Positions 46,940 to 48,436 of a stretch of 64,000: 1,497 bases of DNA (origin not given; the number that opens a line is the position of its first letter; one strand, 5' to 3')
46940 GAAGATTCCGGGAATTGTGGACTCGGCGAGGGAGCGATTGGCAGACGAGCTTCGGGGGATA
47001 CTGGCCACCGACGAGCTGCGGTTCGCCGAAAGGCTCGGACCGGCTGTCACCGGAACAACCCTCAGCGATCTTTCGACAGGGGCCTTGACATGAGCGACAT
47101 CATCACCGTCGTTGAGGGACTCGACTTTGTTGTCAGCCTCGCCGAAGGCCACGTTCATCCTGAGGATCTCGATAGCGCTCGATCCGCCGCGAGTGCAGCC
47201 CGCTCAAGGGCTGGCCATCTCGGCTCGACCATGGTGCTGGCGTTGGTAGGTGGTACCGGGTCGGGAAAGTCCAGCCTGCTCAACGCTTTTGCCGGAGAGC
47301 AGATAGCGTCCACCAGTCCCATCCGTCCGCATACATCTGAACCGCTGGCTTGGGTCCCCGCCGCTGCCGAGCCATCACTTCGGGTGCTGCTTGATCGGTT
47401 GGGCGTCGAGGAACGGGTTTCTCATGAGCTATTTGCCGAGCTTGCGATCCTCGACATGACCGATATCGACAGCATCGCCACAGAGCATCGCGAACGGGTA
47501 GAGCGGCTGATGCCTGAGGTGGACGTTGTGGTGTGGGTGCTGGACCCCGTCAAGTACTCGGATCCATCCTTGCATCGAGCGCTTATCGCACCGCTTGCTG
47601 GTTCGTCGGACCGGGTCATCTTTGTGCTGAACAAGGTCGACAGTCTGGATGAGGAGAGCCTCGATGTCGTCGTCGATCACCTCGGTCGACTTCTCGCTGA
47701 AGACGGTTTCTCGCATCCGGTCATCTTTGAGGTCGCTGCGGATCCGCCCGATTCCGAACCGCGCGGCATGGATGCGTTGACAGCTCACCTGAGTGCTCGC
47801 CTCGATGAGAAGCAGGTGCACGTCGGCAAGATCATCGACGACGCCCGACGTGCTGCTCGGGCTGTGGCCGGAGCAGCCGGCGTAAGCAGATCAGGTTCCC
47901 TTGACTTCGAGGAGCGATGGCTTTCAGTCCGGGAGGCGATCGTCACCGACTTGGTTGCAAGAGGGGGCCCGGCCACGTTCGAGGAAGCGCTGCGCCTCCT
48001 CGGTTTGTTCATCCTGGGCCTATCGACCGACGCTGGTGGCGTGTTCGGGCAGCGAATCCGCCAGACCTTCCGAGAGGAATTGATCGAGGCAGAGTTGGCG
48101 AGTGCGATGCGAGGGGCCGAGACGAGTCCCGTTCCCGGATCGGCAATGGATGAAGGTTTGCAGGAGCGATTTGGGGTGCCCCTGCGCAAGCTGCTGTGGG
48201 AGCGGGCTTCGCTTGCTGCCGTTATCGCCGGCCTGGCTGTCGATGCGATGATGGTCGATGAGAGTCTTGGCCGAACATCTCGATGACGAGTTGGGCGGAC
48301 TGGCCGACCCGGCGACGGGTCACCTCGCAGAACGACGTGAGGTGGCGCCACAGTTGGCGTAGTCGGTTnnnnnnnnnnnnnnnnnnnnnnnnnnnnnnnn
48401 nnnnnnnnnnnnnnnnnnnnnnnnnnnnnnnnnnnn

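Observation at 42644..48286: Uncharacterised five-gene locus: Cas4-like nuclease, REase-like coiled-coil protein with HD-GYP, and divergent paired GTPases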

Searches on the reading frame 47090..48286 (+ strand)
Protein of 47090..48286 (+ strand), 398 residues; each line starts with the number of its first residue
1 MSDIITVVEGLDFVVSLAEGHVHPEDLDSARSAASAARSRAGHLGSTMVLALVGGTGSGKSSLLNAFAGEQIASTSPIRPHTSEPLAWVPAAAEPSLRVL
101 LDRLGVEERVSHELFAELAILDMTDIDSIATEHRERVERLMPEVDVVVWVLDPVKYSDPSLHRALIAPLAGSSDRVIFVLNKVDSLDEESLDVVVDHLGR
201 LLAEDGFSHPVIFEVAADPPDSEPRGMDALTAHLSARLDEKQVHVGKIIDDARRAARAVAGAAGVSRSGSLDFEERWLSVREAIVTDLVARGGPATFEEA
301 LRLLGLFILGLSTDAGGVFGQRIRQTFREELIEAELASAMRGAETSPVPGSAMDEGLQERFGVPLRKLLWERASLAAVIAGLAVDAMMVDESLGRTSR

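Call 9: search_protein_families(library=pfam, proteins=[window:47090-48286:+], max_evalue=0.1)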
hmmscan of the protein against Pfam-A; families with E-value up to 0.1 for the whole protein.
window:47090-48286:+ (398 aa): 11 families
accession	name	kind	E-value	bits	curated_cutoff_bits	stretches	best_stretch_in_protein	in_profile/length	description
PF00350.29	Dynamin_N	-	1.3e-08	35.5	27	1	51-86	2-36/168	Dynamin family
PF03193.22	RsgA_GTPase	-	1.4e-06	28.7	30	1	48-82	107-141/174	RsgA GTPase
PF01926.29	MMR_HSR1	-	2.1e-06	28.3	21.9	1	50-182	2-113/113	50S ribosome-binding GTPase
PF13191.12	AAA_16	-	6.1e-05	24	32.6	1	45-203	22-160/167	AAA ATPase domain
PF00005.33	ABC_tran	-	0.00014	22.9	25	1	48-78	12-42/137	ABC transporter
PF02492.25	cobW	-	0.0049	16.9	20.7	0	142-200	113-171/180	CobW/HypB/UreG, nucleotide-binding domain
PF00009.33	GTP_EFTU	-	0.0068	16.4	26.5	1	136-212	85-165/188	Elongation factor Tu GTP binding domain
PF02421.24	FeoB_N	-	0.0084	16.1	27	0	50-71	3-24/156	Ferrous iron transport protein B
PF13555.12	AAA_29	-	0.017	15.3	27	1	50-67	25-42/61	P-loop containing region of AAA domain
PF20703.3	nSTAND1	-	0.021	14.9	27.1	1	44-68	30-54/379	Novel STAND NTPase 1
PF13401.12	AAA_22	-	0.059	14.1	27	0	48-71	6-29/130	AAA domain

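Call 10: search_protein_families(library=ncbifam, proteins=[window:47090-48286:+], max_evalue=0.1)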
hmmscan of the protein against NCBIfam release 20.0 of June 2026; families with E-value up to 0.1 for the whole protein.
window:47090-48286:+ (398 aa): 34 families (the best 25 are shown)
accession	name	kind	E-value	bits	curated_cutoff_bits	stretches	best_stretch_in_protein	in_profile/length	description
NF000908.1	PRK00089.1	equivalog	1.9e-09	37.2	237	1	49-200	5-138/291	GTPase Era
TIGR03594.1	GTPase_EngA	equivalog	1.4e-07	30.9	306.7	2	45-85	173-213/432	ribosome biogenesis GTPase Der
TIGR03918.1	GTP_HydF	equivalog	1.4e-06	27.4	325.55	1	46-86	6-46/392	[FeFe] hydrogenase H-cluster maturation GTPase HydF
NF052648.1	DynmDynABac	equivalog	6.3e-06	24.3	1600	1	47-78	610-641/1187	dynamin GTPase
NF003661.0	PRK05291.1-3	equivalog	1.9e-05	24.2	380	1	30-79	199-248/448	tRNA uridine-5-carboxymethylaminomethyl(34) synthesis GTPase MnmE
NF040873.1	AztA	equivalog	2.2e-05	24.1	220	1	43-203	14-167/191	zinc ABC transporter ATP-binding protein AztA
TIGR00450.1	mnmE_trmE_thdF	equivalog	0.00013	21.2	252.6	1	45-78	207-240/446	tRNA uridine-5-carboxymethylaminomethyl(34) synthesis GTPase MnmE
NF002828.0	PRK03003.1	equivalog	0.00013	20.7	631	1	14-89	180-255/477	ribosome biogenesis GTPase Der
TIGR00231.1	small_GTP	domain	0.00029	20.7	42.5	1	47-191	3-128/164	GTP-binding protein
NF007071.0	PRK09518.1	equivalog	0.00056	18.5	953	1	13-112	410-508/706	bifunctional cytidylate kinase/GTPase Der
NF010068.0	PRK13548.1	equivalog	0.00075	18.7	261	1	46-101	30-85/261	heme ABC transporter ATP-binding protein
TIGR00436.1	era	equivalog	0.00099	18.5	116.25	1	50-113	3-64/270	GTPase Era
TIGR03156.1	GTP_HflX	equivalog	0.001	18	216.75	1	28-72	174-214/351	GTPase HflX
TIGR03596.1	GTPase_YlqF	equivalog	0.0017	17.7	208.2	0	134-197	12-72/276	ribosome biogenesis GTPase YlqF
NF012011.0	PRK15467.1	equivalog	0.0025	17.5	258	0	170-231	88-143/159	ethanolamine utilization acetate kinase EutP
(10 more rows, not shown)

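Call 11: search_protein_families(library=padloc, proteins=[window:47090-48286:+], max_evalue=0.1)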
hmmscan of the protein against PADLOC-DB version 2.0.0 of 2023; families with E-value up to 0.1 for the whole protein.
window:47090-48286:+ (398 aa): 6 families
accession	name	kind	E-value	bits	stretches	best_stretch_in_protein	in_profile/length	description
PDLC03839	LeoA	-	5.6e-06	23.7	2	132-224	121-224/559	-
PDLC04135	mad3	-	0.0012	16.4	1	49-67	24-42/374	mads_3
PDLC02361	PifA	-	0.013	12.1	1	45-104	38-96/720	PifA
PDLC04140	mad8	-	0.023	12.2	1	49-69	29-49/314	mads_8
PDLC03841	LeoBC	-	0.03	11.5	1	46-70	76-100/601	-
PDLC02980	AriA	-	0.049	11.6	1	50-68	2-20/304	-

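Call 20: search_solved_structures(query=window:47090-48286:+, max_evalue=1)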
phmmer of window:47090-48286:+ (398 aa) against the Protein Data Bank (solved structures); distinct sequences matched with E-value up to 1: 42.
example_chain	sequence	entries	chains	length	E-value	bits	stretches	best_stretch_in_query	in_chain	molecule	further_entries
5lzb_z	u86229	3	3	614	0.006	19.3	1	167-272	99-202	Selenocysteine-specific elongation factor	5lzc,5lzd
5b57_C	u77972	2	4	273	0.0066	19.2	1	26-105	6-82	Hemin import ATP-binding protein HmuV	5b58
4dcs_A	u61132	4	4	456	0.0081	18.9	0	38-75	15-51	GTP-BINDING PROTEIN ENGA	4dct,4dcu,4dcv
3j8g_X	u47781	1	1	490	0.013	18.2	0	49-196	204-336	GTPase Der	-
9jix_A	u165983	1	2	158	0.016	17.9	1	42-159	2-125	De Novo Designed ATPase, PL2x4_2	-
5ar1_A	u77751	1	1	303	0.068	15.8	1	32-77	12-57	CELL DIVISION CONTROL PROTEIN 11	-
9bs0_W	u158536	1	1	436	0.082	15.6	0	50-83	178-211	GTPase Der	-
7mdx_D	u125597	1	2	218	0.084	15.5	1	44-120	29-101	Lipoprotein-releasing system ATP-binding protein LolD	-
7mdy_D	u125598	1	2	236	0.09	15.4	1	44-121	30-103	Lipoprotein-releasing system ATP-binding protein LolD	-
7v8i_D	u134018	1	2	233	0.09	15.4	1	44-121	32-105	Lipoprotein-releasing system ATP-binding protein LolD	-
7v8l_D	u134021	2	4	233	0.09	15.4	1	44-121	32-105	Lipoprotein-releasing system ATP-binding protein LolD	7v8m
9rlc_D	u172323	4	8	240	0.092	15.4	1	44-121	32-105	Lipoprotein-releasing system ATP-binding protein LolD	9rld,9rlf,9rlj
9rle_D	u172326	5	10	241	0.093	15.4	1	44-121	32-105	Lipoprotein-releasing system ATP-binding protein LolD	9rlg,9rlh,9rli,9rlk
9gvk_D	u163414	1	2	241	0.093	15.4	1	44-121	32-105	Lipoprotein-releasing system ATP-binding protein LolD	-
7arh_F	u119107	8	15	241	0.094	15.4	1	44-121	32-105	Lipoprotein-releasing system ATP-binding protein LolD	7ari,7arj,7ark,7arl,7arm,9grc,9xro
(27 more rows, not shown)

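Call 25: find_homologous_proteins(query=window:47090-48286:+)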
Query window:47090-48286:+ (398 aa): 591 proteins with E <= 0.001 among 8000 candidates; the best 120 are listed.
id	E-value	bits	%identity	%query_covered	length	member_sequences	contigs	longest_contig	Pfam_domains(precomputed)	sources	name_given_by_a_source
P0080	1.0e-247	840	100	100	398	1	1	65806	PF01926.30,PF00350.30,PF03193.23,PF13191.13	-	-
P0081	1.7e-238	809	96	100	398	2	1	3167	PF01926.30,PF00350.30,PF03193.23,PF13191.13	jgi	jgi:GTPase Era involved in 16S rRNA processing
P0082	3.3e-237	805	95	100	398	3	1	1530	PF01926.30,PF00350.30,PF03193.23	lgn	-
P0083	6.7e-233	791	93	100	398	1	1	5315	PF01926.30,PF00350.30,PF03193.23,PF13191.13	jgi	-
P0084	2.3e-218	743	88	100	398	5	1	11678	PF00350.30,PF03193.23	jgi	jgi:GTPase Era involved in 16S rRNA processing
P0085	7.2e-218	741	88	100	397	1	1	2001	PF01926.30,PF00350.30,PF03193.23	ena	-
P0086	6.4e-213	725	86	100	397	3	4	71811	PF01926.30,PF00350.30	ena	-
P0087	1.7e-180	618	74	100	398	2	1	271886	PF01926.30,PF00350.30,PF03193.23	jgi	jgi:hypothetical protein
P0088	6.4e-176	603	70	99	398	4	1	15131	PF00350.30,PF03193.23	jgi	-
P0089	8.9e-176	603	71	99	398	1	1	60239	PF01926.30,PF00350.30,PF13191.13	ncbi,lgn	-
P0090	4.3e-175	601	71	99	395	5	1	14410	PF01926.30,PF00350.30,PF03193.23,PF13191.13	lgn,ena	-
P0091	1.4e-173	596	71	100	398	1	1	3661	PF01926.30,PF00350.30,PF03193.23,PF13191.13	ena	-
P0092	5.1e-172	590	70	100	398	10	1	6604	PF01926.30,PF00350.30,PF03193.23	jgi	-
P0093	6.5e-172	590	71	99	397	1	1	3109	PF01926.30,PF00350.30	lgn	-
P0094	3.8e-171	588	71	99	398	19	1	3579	PF01926.30,PF00350.30,PF03193.23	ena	-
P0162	1.0e-120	422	53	99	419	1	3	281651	PF01926.30,PF00350.30,PF03193.23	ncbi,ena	ncbi:MAG: GTPase [Actinomycetota bacterium]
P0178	2.6e-114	401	49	99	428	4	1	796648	PF01926.30,PF00350.30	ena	-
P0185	1.1e-112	395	51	99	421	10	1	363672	PF01926.30,PF00350.30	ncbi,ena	-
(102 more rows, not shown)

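Call 29: search_solved_structures(query=A2, max_evalue=1)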
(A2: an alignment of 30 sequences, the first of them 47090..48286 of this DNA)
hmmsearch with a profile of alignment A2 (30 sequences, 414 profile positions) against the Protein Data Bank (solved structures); distinct sequences matched with E-value up to 1: 148 (the best 60 are shown).
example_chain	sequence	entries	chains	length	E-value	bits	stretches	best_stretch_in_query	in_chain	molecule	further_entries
4dcs_A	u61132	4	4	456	2.3e-06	30.1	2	40-77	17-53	GTP-BINDING PROTEIN ENGA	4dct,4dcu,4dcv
2hjg_A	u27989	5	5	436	1.3e-05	27.6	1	49-84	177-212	GTP-binding protein engA | GTPase Der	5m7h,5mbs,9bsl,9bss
9bs0_W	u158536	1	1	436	2.1e-05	26.9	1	49-85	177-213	GTPase Der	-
8pv1_Cd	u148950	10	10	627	4.9e-05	25.7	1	50-82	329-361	Nucleolar GTP-binding protein 2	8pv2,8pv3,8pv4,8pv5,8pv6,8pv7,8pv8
5dn8_A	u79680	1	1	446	0.00017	23.9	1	50-133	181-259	GTPase Der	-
9hip_A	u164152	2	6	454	0.00018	23.8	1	30-86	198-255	tRNA modification GTPase MnmE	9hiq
8esq_s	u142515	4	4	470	0.00032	23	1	135-199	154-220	GTPase grn1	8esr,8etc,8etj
9u57_A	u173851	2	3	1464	0.00034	22.9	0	51-67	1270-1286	ABC transporter C family member 2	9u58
9li6_A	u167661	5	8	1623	0.00041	22.7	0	51-67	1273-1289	ABC transporter C family member 2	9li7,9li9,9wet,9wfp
9li5_A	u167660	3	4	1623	0.00041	22.7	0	51-67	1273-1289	ABC transporter C family member 2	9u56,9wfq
7c1o_A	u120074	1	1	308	0.00064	22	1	50-190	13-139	GTPase Era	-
3iev_A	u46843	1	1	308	0.00069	21.9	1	50-190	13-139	GTP-binding protein era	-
3r9w_A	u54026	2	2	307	0.00073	21.8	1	50-190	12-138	GTPase Era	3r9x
7am2_BU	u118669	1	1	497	0.00082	21.7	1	26-92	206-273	GTPase Der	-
8yld_v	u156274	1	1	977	0.00094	21.5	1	50-103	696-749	Elongation factor 3A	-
5owv_A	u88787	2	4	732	0.012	17.8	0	50-82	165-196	GTP-binding protein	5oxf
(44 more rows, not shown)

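Call 33: search_dna_similar(query=window:47090-48286:+, collection=plasmids, mode=protein, max_evalue=0.001)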
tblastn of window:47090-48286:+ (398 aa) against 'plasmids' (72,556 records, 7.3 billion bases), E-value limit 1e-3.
Records with a match: 1; places in all: 4; records where one place covers at least 80% of the query: 0.
Best place of each record, by identity: <60% 1.
By first word of the organism name: Nonomuraea 1.
By predicted mobility (MOB-suite, as given by PLSDB): non-mobilizable 1.
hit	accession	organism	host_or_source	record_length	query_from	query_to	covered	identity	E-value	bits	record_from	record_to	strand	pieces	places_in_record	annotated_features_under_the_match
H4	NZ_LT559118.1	Nonomuraea gerenzanensis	-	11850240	49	251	51%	39.6%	2e-16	89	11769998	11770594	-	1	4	none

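Call 36: get_annotated_region(hit=H4, flank=8000)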
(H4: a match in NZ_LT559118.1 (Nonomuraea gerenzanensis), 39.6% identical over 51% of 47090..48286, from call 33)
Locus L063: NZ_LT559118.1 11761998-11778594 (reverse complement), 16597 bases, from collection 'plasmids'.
description: Nonomuraea gerenzanensis isolate nono1 plasmid I, complete sequence
organism: Nonomuraea gerenzanensis (NCBI taxid 93944)
taxonomy: Bacteria; Actinomycetota; Actinomycetes; Streptosporangiales; Streptosporangiaceae; Nonomuraea; Nonomuraea gerenzanensis
host: -; source: -; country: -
typing (MOB-suite, as given by PLSDB): non-mobilizable
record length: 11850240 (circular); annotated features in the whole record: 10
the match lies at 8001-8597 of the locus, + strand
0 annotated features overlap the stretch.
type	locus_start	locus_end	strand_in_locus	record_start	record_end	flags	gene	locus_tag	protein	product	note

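Call 39: search_protein_families(library=pfam, proteins=[L063:1841-3067:+, L063:3064-3777:+, L063:3522-5192:+, L063:5770-7836:+, L063:7833-9725:+, L063:9766-10923:-, L063:10944-12200:-, L063:11789-13150:-, L063:13304-15544:+], max_evalue=0.001)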
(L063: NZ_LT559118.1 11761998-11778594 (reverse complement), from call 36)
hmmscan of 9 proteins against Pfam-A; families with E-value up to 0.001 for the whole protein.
L063:1841-3067:+ (408 aa): 4 families
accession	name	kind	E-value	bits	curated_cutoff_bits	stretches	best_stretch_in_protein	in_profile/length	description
PF01266.30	DAO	-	2e-59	202.4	27.9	1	17-400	2-351/353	FAD dependent oxidoreductase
PF13450.12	NAD_binding_8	-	5e-07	30.3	21.9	1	19-53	1-34/68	NAD(P)-binding Rossmann-like domain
PF01593.30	Amino_oxidase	-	7.3e-07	29.2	19.8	0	163-217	206-259/443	Flavin containing amine oxidoreductase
PF07992.20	Pyr_redox_2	-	7.2e-05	22.8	26.1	0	13-51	141-178/291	Pyridine nucleotide-disulphide oxidoreductase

L063:3064-3777:+ (237 aa): 2 families
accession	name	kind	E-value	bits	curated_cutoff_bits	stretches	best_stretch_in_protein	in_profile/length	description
PF00072.30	Response_reg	-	1.7e-30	105.8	30.2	1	13-121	2-110/111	Response regulator receiver domain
PF00486.34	Trans_reg_C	-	3.1e-25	88.5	26.2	1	157-231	1-77/77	Transcriptional regulatory protein, C terminal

L063:3522-5192:+ (556 aa): 4 families
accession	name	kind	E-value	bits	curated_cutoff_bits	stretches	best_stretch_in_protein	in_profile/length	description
PF02518.31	HATPase_c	-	1.3e-31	109.7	26.4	1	439-554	1-110/111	Histidine kinase-, DNA gyrase B-, and HSP90-like ATPase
PF00512.31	HisKA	-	6.3e-17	61.8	26.9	1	332-394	2-65/66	His Kinase A (phospho-acceptor) domain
PF00672.30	HAMP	-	7.3e-11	42.7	25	1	266-312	7-52/53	HAMP domain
PF13581.12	HATPase_c_2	-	1.7e-06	28.5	27.4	1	443-530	31-111/127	Histidine kinase-like ATPase domain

L063:5770-7836:+ (688 aa): 1 family
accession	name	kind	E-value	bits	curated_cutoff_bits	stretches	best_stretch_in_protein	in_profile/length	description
PF00350.29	Dynamin_N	-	2.7e-07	31.2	27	0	128-164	2-37/168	Dynamin family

L063:7833-9725:+ (630 aa): 4 families
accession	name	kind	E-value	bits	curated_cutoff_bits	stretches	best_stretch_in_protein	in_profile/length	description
PF03193.22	RsgA_GTPase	-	1.8e-08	34.9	30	0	53-85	104-136/174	RsgA GTPase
PF01926.29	MMR_HSR1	-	2.1e-07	31.5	21.9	1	58-189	2-112/113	50S ribosome-binding GTPase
PF00350.29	Dynamin_N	-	4.1e-06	27.4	27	0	60-91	3-33/168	Dynamin family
PF00009.33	GTP_EFTU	-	0.00042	20.4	26.5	0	144-238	85-182/188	Elongation factor Tu GTP binding domain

L063:9766-10923:- (385 aa): 2 families
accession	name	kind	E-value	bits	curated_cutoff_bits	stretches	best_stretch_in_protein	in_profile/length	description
PF07690.21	MFS_1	-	1.1e-22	80.9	33.4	2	18-294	3-290/347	Major Facilitator Superfamily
PF00083.30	Sugar_tr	-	0.0007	19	22.3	0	41-117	41-116/452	Sugar (and other) transporter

L063:10944-12200:- (418 aa): 0 families

L063:11789-13150:- (453 aa): 5 families
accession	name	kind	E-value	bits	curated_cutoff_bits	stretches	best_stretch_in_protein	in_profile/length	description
PF08281.18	Sigma70_r4_2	-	4.7e-14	52.2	25.7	1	377-427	4-54/54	Sigma-70, region 4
PF04542.20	Sigma70_r2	-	6e-10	39.2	24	1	284-352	1-70/71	Sigma-70 region 2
PF04545.22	Sigma70_r4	-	1.5e-09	37.6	24.1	1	380-428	1-49/50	Sigma-70, region 4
PF07638.17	Sigma70_ECF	-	1.8e-05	25.2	21.1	1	353-432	105-184/185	ECF sigma factor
PF13384.12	HTH_23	-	0.00069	19.8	24.6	0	392-423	9-41/50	Homeodomain-like domain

L063:13304-15544:+ (746 aa): 0 families

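Call 50: find_encoding_contigs(protein=P0178, flank=8000, max_places=1)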
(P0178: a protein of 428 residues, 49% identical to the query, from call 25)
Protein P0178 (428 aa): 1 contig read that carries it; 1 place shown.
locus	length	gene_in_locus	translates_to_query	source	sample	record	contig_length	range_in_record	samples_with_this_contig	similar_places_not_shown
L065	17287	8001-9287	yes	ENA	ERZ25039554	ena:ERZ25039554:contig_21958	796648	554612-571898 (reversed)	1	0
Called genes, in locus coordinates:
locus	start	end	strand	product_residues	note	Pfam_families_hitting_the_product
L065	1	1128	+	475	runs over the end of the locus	PF00224:PK, PF02887:PK_C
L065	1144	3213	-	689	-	PF12229:PG_binding_4 (weak), PF04294:VanW, PF03793:PASTA (weak)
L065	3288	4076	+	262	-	PF12705:PDDEXK_1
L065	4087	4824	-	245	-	PF04402:SIMPL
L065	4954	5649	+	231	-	PF00486:Trans_reg_C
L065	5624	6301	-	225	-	PF13487:HD_5, PF01966:HD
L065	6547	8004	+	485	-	PF00350:Dynamin_N (weak)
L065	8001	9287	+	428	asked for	PF00350:Dynamin_N (faint), PF01926:MMR_HSR1 (weak)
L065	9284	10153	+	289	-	PF01008:IF-2B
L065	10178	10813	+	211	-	PF00156:Pribosyltran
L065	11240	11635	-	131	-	PF07992:Pyr_redox_2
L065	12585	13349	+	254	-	-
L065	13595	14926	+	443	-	PF07690:MFS_1, PF12832:MFS_1_like, PF11700:ATG22, PF07690:MFS_1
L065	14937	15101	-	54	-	-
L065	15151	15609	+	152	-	-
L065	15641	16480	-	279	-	PF01061:ABC2_membrane, PF12698:ABC2_membrane_3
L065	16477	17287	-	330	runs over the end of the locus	PF00005:ABC_tran, PF13304:AAA_21 (weak)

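Call 51: find_encoding_contigs(protein=P0185, flank=8000, max_places=1)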
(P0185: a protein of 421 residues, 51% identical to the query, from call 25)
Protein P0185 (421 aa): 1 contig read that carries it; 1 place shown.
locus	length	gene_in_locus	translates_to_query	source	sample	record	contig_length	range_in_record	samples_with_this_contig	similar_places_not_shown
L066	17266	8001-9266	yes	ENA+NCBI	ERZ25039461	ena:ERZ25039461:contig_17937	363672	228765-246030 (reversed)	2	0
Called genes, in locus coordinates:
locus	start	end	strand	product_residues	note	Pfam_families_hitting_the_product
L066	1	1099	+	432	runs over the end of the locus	PF00224:PK, PF02887:PK_C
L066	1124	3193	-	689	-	PF07501:G5 (faint), PF12229:PG_binding_4 (weak), PF04294:VanW, PF03793:PASTA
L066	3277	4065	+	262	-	PF12705:PDDEXK_1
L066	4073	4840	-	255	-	PF04402:SIMPL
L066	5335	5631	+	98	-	PF00486:Trans_reg_C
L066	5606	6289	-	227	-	PF13487:HD_5, PF01966:HD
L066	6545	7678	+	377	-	PF01926:MMR_HSR1 (weak), PF00350:Dynamin_N (weak)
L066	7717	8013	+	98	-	-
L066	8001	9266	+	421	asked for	PF00350:Dynamin_N (faint), PF01926:MMR_HSR1 (faint)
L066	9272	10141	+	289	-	PF01008:IF-2B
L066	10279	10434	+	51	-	-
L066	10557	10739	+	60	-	-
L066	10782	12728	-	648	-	PF10418:DHODB_Fe-S_bind, PF14691:Fer4_20, PF07992:Pyr_redox_2 (weak), PF13450:NAD_binding_8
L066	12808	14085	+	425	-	PF07690:MFS_1, PF11700:ATG22, PF12832:MFS_1_like, PF07690:MFS_1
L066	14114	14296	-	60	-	-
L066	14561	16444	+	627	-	PF07705:CARDB (weak)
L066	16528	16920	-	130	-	PF07883:Cupin_2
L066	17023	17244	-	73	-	-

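Call 52: find_encoding_contigs(protein=P0162, flank=8000, max_places=1)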
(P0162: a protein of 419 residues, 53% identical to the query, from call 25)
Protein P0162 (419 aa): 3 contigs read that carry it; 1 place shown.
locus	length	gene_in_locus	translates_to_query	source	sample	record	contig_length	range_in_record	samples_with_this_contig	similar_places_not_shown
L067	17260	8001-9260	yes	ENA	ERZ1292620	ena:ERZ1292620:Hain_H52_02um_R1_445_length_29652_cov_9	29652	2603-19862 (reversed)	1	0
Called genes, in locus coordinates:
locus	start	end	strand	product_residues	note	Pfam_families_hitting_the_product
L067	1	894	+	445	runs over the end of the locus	PF00224:PK, PF02887:PK_C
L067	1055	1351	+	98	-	-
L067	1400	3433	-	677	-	PF12229:PG_binding_4 (faint), PF04294:VanW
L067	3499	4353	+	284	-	PF12705:PDDEXK_1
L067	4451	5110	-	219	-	PF08668:HDOD (weak), PF13487:HD_5, PF01966:HD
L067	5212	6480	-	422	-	-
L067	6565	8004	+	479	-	PF00350:Dynamin_N (faint), PF01926:MMR_HSR1 (faint)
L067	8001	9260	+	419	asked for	PF03193:RsgA_GTPase (faint), PF00350:Dynamin_N (faint), PF01926:MMR_HSR1 (faint)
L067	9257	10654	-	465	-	PF00781:DAGK_cat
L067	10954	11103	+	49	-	-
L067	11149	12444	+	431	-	PF07690:MFS_1, PF11700:ATG22, PF12832:MFS_1_like, PF07690:MFS_1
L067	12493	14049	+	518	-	PF00171:Aldedh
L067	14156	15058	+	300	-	PF03405:FA_desaturase_2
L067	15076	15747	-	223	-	PF03006:HlyIII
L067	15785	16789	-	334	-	PF04055:Radical_SAM, PF06463:Mob_synth_C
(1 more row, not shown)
